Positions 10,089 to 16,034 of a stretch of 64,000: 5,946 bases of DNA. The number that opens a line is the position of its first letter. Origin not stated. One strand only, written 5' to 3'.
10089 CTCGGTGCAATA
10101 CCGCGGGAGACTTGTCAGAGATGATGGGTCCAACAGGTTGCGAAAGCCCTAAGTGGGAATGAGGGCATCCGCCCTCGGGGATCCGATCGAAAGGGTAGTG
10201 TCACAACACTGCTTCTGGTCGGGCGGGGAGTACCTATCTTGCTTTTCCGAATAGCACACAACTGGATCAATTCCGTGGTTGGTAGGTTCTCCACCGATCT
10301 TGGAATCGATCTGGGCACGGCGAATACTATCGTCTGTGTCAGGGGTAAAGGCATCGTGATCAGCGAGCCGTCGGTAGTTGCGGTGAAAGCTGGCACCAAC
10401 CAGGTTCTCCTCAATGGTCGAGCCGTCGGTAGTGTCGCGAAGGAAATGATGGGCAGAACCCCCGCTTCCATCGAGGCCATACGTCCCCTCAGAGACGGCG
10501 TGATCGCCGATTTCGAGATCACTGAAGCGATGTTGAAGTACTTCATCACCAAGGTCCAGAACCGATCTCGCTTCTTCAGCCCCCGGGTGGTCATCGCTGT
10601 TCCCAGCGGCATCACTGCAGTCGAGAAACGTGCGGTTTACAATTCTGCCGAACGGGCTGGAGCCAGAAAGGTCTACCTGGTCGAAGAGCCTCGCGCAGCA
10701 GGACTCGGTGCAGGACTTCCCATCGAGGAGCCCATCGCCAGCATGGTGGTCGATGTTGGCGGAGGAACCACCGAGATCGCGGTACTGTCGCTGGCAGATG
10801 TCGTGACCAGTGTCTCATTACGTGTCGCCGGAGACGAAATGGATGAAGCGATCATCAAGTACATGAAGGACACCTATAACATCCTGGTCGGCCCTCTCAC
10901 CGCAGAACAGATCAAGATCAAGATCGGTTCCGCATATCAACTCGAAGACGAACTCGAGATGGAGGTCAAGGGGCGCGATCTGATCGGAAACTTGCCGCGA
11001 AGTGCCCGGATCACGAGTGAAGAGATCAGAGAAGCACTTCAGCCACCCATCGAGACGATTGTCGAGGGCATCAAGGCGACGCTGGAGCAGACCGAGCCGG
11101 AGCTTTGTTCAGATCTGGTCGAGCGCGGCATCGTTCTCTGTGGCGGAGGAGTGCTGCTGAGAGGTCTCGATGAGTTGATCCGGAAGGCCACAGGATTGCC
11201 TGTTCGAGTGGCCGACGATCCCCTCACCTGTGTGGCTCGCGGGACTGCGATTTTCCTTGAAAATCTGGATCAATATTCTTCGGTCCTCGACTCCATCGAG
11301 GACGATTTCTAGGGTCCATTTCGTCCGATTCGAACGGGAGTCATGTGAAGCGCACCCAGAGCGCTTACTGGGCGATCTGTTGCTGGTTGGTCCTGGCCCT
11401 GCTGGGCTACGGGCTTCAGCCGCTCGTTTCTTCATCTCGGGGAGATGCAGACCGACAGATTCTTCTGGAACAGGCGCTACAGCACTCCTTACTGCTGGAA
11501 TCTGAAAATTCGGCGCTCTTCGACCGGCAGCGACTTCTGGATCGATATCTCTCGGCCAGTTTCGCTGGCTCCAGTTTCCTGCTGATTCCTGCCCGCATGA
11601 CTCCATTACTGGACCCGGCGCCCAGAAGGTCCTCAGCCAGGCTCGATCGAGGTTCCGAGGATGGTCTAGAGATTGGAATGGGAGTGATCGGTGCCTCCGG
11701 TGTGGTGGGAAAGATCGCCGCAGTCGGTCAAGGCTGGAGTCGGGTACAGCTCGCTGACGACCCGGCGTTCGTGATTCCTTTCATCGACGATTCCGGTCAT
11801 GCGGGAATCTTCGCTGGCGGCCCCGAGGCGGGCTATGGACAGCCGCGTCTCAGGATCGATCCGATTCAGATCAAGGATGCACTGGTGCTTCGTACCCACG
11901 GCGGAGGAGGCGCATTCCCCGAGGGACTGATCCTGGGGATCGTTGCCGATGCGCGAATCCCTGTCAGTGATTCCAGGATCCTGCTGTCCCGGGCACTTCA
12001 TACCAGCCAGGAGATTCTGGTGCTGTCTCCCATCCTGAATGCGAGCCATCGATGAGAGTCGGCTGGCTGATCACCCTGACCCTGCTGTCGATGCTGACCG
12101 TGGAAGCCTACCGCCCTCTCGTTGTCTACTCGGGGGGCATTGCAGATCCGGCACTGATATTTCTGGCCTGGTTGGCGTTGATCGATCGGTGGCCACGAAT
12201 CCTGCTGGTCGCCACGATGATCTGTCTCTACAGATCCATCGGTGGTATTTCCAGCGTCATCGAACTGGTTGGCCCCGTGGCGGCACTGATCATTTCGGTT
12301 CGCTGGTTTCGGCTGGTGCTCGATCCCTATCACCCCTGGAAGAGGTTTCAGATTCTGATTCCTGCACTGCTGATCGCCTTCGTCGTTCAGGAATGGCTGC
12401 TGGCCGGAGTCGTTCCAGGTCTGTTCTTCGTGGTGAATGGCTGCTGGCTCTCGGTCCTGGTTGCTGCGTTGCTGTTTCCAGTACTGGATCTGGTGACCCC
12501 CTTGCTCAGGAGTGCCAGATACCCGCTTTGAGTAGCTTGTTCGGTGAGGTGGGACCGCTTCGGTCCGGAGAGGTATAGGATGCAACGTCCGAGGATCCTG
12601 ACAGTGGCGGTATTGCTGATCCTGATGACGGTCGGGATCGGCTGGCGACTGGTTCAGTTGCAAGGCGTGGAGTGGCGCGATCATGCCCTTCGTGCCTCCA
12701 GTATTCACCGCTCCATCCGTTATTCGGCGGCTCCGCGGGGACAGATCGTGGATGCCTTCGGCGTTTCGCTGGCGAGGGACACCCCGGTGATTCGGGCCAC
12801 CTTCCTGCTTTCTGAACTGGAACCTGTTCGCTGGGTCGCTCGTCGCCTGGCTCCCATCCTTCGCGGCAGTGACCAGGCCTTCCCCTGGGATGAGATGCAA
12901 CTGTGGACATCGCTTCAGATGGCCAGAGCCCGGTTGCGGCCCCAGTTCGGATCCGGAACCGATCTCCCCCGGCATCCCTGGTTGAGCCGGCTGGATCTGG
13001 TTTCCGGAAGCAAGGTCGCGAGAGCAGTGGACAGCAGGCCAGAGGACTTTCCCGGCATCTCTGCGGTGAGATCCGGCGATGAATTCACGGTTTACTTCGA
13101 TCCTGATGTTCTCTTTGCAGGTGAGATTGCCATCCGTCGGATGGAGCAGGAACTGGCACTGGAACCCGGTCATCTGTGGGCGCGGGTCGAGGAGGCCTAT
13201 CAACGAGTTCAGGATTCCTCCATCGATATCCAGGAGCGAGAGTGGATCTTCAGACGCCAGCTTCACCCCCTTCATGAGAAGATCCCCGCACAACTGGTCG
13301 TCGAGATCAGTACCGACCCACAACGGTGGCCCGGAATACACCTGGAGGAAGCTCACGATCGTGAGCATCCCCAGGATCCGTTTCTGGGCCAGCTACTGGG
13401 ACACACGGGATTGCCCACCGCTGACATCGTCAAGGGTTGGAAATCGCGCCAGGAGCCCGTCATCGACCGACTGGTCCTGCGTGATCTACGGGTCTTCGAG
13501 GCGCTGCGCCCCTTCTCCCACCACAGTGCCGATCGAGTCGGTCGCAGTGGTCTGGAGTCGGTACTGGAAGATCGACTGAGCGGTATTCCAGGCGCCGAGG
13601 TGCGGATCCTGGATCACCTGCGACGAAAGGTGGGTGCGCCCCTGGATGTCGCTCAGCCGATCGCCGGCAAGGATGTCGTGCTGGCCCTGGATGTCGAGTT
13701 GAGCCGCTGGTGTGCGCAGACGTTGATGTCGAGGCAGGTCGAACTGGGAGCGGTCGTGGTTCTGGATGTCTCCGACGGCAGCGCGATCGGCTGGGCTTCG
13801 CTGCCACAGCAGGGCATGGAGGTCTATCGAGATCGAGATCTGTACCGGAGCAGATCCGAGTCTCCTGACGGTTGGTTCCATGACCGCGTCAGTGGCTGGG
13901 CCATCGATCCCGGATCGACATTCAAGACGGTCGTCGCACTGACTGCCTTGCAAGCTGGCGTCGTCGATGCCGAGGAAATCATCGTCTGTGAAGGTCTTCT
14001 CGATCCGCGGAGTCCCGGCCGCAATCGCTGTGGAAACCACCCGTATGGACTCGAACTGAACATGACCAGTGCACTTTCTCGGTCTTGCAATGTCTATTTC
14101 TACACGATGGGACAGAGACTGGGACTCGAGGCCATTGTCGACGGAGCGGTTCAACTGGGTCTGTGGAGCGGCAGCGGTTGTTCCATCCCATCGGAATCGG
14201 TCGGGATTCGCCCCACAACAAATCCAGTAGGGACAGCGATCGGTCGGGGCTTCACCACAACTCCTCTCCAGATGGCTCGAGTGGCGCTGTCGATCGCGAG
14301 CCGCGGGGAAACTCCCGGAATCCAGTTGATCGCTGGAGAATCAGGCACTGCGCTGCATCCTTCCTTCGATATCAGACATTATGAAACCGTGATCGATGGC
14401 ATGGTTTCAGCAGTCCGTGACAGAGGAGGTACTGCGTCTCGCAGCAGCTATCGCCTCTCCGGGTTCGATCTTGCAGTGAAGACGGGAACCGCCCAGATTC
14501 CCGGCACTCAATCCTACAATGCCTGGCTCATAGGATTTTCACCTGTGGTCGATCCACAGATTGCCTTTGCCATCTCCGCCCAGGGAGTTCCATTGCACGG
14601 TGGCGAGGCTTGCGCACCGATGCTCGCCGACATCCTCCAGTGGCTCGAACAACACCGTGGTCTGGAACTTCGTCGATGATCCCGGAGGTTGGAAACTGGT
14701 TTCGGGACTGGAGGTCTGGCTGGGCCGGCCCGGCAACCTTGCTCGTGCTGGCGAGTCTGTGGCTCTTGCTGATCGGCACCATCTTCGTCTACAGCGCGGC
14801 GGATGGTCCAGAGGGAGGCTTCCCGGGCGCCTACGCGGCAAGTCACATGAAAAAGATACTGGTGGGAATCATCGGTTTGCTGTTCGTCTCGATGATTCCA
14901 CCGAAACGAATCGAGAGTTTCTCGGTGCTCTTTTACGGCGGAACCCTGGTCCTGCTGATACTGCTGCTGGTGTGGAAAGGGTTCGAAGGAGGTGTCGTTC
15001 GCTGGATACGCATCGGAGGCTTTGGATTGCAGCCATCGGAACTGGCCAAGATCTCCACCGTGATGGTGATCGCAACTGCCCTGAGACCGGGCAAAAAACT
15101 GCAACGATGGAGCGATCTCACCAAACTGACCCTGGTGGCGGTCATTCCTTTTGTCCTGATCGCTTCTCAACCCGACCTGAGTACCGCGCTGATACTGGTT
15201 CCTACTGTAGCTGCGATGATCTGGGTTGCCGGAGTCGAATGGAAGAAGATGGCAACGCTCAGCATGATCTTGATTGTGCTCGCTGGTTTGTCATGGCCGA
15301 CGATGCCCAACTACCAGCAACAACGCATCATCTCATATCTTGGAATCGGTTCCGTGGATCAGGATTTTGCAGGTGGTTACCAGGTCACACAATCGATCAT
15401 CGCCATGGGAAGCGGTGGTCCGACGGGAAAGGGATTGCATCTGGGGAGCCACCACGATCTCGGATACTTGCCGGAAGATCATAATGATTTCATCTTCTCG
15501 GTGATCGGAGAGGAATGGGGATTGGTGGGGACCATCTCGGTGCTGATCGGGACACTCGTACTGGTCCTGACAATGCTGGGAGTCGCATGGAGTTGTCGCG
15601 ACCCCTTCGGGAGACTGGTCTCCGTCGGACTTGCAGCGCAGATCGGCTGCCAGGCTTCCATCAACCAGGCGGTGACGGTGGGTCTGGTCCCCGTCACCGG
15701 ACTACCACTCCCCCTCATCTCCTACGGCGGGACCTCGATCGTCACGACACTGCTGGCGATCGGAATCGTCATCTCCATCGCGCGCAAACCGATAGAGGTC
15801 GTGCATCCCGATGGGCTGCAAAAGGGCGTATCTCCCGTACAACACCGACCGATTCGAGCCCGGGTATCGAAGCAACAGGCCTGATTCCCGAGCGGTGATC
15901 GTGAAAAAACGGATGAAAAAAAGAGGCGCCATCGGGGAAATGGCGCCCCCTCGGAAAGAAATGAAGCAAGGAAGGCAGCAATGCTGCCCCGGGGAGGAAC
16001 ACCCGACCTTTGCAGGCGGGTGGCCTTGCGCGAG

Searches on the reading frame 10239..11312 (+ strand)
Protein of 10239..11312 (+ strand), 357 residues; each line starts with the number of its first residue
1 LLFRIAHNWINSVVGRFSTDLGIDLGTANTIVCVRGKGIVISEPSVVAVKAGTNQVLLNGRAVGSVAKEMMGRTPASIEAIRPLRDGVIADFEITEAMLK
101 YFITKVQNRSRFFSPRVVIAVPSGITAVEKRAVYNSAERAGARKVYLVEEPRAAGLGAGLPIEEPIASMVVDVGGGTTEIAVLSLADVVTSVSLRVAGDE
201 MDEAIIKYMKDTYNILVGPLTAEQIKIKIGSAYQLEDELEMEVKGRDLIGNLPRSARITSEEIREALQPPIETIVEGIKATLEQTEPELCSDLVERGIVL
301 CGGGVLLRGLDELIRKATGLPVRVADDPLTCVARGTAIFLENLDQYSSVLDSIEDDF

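Call 41: search_protein_families(library=pfam, proteins=[window:10239-11312:+], max_evalue=0.001)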
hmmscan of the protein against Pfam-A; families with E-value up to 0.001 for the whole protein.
window:10239-11312:+ (357 aa): 5 families
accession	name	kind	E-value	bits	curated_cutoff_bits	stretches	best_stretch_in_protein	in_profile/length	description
PF06723.19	MreB_Mbl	-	4.4e-141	469.9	27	1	19-346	2-325/327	MreB/Mbl protein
PF00012.26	HSP70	-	8.3e-14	51.2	20.6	1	116-339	135-371/599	Hsp70 protein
PF14450.12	FtsA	-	6.5e-11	43.1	31.8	1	169-326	1-111/127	Cell division protein FtsA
PF00022.25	Actin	-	5.6e-10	38.8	27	1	44-220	31-197/410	Actin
PF11104.14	PilM_2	-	7.4e-06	25.6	27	0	264-327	245-307/340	Type IV pilus assembly protein PilM;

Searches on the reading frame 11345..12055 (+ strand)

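Call 41: search_protein_families(library=pfam, proteins=[window:11345-12055:+], max_evalue=0.001)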
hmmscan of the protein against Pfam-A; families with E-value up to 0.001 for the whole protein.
window:11345-12055:+ (236 aa): 1 family
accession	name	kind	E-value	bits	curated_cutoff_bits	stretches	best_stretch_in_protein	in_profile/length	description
PF04085.20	MreC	-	2e-18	67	28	1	91-205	6-120/147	Rod shape-determining protein MreC, barrel core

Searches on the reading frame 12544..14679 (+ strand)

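Call 41: search_protein_families(library=pfam, proteins=[window:12544-14679:+], max_evalue=0.001)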
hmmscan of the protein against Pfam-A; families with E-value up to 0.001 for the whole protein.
window:12544-14679:+ (711 aa): 2 families
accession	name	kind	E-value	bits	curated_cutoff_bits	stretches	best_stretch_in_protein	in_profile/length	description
PF00905.27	Transpeptidase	-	1.8e-36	126.3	22.1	1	402-699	1-299/299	Penicillin binding protein transpeptidase domain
PF03717.20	PBP_dimer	-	2e-19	71.1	24.4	1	62-356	3-169/180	Penicillin-binding Protein dimerisation domain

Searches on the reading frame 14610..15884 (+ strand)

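Call 41: search_protein_families(library=pfam, proteins=[window:14610-15884:+], max_evalue=0.001)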
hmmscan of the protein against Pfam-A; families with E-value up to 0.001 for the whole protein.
window:14610-15884:+ (424 aa): 1 family
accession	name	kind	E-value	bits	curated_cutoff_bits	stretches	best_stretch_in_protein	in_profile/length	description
PF01098.24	FTSW_RODA_SPOVE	-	5.2e-81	272.8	26.4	1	46-393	5-353/356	Cell cycle protein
